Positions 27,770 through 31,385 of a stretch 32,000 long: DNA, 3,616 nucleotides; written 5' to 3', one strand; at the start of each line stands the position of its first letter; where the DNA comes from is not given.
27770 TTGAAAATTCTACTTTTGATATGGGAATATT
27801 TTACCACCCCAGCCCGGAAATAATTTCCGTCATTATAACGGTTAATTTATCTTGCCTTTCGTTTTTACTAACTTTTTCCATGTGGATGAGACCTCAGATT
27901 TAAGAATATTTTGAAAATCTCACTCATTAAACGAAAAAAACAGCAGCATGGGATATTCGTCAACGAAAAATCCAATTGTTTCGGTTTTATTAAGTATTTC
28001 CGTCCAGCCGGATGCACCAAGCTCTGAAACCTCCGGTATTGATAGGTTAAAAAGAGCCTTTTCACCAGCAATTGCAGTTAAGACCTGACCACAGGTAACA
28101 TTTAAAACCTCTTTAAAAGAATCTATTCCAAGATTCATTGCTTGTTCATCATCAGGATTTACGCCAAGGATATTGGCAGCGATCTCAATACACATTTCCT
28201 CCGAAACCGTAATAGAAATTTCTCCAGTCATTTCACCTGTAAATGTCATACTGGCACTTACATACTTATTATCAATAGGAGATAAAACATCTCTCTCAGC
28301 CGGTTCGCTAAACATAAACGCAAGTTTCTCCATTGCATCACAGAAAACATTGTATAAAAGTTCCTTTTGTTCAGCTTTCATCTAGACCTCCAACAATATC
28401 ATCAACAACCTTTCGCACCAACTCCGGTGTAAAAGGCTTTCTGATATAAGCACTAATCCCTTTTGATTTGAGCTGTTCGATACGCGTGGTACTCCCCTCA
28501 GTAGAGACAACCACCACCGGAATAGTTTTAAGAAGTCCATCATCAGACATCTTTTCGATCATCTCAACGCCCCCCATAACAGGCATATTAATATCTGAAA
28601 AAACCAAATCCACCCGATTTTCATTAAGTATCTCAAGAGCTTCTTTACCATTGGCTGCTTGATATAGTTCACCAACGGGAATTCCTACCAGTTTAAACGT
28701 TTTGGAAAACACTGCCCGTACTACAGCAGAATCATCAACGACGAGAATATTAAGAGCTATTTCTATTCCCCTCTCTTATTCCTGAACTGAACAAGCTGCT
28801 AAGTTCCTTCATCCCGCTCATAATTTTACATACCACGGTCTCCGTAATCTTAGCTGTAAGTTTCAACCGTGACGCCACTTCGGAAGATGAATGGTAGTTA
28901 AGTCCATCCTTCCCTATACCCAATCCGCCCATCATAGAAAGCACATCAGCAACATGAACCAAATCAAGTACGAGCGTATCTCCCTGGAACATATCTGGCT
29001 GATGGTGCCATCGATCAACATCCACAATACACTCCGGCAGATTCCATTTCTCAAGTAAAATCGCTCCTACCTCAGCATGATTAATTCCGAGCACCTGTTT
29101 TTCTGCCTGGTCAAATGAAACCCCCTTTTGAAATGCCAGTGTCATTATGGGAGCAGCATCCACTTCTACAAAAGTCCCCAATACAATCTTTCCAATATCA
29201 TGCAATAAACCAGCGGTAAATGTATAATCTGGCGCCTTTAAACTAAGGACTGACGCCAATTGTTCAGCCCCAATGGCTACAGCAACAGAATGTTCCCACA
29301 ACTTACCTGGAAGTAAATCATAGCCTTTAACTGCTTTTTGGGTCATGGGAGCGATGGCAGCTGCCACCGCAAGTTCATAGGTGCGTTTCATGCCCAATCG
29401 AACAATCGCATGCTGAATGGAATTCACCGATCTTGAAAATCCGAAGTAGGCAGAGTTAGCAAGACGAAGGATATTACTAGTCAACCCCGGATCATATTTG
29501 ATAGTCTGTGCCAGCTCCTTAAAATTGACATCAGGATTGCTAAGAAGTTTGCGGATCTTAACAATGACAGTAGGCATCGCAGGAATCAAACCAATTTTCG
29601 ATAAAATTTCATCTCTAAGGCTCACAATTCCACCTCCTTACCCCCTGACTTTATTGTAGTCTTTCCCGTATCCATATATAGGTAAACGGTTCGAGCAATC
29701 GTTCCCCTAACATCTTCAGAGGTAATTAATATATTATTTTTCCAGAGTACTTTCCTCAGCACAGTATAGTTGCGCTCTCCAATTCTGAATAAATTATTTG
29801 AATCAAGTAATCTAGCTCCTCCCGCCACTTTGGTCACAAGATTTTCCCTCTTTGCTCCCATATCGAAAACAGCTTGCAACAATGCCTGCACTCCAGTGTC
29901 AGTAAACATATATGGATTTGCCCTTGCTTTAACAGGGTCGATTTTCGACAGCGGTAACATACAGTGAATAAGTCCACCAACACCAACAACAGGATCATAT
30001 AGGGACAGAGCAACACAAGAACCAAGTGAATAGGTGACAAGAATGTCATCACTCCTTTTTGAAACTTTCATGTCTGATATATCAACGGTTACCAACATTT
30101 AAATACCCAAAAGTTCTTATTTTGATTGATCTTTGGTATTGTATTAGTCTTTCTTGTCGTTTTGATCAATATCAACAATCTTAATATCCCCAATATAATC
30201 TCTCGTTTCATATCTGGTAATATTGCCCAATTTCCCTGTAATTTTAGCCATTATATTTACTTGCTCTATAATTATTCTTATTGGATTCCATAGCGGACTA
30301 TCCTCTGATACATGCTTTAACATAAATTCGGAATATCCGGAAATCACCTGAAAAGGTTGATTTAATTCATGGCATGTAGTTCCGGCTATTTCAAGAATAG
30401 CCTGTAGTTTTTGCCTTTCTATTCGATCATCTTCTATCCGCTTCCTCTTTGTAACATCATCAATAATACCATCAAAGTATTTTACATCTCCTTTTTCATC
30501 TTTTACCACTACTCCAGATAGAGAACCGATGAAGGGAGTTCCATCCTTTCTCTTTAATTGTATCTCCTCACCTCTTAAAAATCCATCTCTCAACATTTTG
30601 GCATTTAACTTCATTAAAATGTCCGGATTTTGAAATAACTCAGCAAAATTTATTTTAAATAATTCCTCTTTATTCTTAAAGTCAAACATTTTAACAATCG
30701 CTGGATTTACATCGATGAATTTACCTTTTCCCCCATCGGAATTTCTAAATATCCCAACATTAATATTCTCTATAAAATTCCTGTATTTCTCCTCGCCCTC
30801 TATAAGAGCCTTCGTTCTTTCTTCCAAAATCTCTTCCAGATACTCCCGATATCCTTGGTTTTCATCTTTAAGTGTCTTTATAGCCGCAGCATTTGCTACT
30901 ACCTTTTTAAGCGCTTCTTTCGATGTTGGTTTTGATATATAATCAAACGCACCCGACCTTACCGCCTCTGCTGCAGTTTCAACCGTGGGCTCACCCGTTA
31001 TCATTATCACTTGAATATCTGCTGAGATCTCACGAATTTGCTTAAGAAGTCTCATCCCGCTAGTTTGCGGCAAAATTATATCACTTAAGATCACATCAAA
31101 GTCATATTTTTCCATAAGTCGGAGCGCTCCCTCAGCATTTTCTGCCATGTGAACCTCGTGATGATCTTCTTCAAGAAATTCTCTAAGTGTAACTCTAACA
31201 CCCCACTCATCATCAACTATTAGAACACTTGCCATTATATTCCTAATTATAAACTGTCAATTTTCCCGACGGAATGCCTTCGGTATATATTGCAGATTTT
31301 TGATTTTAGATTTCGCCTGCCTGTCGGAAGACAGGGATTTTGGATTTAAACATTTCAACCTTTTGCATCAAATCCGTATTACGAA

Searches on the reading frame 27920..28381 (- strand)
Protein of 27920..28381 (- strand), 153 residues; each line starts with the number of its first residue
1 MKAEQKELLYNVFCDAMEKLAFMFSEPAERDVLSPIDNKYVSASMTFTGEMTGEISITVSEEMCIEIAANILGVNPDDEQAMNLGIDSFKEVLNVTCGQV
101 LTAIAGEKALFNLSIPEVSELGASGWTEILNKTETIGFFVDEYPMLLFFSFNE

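Call 42: search_protein_families(library=ncbifam, proteins=[window:27920-28381:-], max_evalue=0.001)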
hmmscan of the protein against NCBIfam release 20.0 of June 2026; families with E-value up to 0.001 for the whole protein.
window:27920-28381:- (153 aa): 2 families
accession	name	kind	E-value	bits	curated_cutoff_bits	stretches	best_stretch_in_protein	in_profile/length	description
NF041093.1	CheC_Thtogales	equivalog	9e-05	22.5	250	1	40-111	60-132/201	CheY-P phosphatase CheC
NF041094.1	CheX_Thtogales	equivalog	0.00078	19.3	280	1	30-117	30-117/152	CheY-P phosphatase CheX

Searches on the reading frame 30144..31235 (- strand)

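Call 42: search_protein_families(library=ncbifam, proteins=[window:30144-31235:-], max_evalue=0.001)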
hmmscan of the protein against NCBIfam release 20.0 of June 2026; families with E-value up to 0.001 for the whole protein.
window:30144-31235:- (363 aa): 113 families (the best 25 are shown)
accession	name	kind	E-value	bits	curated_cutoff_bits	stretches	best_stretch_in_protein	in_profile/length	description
NF010076.0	PRK13557.1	subfamily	4.1e-27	94.8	631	2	216-330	95-213/540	histidine kinase famiy protein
NF008469.0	PRK11361.1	equivalog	1.6e-26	93.1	714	1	3-134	6-137/461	acetoacetate metabolism transcriptional regulator AtoC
NF053512.1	nitric_RR_NosR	exception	5.7e-25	88.2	400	1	4-144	1-138/422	response regulator c-di-GMP phosphodiesterase, NosR family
NF045505.1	RR_RssB_Pseudo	equivalog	2.4e-23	82.9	700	1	2-139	6-144/394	two-component system response regulator RssB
NF051870.1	NAssimRespRegNtrX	equivalog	2.5e-23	82.7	600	1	1-132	1-134/452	nitrogen assimilation response regulator NtrX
NF006900.1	PRK09390.1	equivalog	3.3e-23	82.3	255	1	3-145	6-144/203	response regulator FixJ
TIGR01818.1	ntrC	equivalog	6.7e-23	81.2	558.6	1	4-123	1-120/463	nitrogen regulation protein NR(I)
NF047793.1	ResRegPgtA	equivalog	2.7e-20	72.6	650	1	3-141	7-146/414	two-component system response regulator PgtA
NF041367.1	CheY_Halo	equivalog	4.1e-20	72.3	200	1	4-114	1-111/114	chemotaxis protein CheY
TIGR02915.1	PEP_resp_reg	equivalog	5.5e-20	71.6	502.6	1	4-199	1-200/445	PEP-CTERM-box response regulator transcription factor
NF052573.1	HisKinEspAMyxo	equivalog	3.5e-19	68.3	1400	2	2-118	633-751/755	serine histidine kinase EspA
NF046020.1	HisKinCckABruc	equivalog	3.9e-19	68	1000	2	2-114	750-864/868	cell cycle histidine kinase CckA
NF051850.1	RespRegRprY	equivalog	1.7e-18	66.9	370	1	4-126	7-130/234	response regulator transcription factor RprY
NF052574.1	HisKinEspCMyxo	equivalog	2.4e-18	65.7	1200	2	4-116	668-782/785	serine histidine kinase EspC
NF041946.1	LuxO_transreg_Vib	equivalog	7.4e-18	64.6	800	1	7-123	2-118/463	quorum-sensing sigma-54 dependent transcriptional regulator LuxO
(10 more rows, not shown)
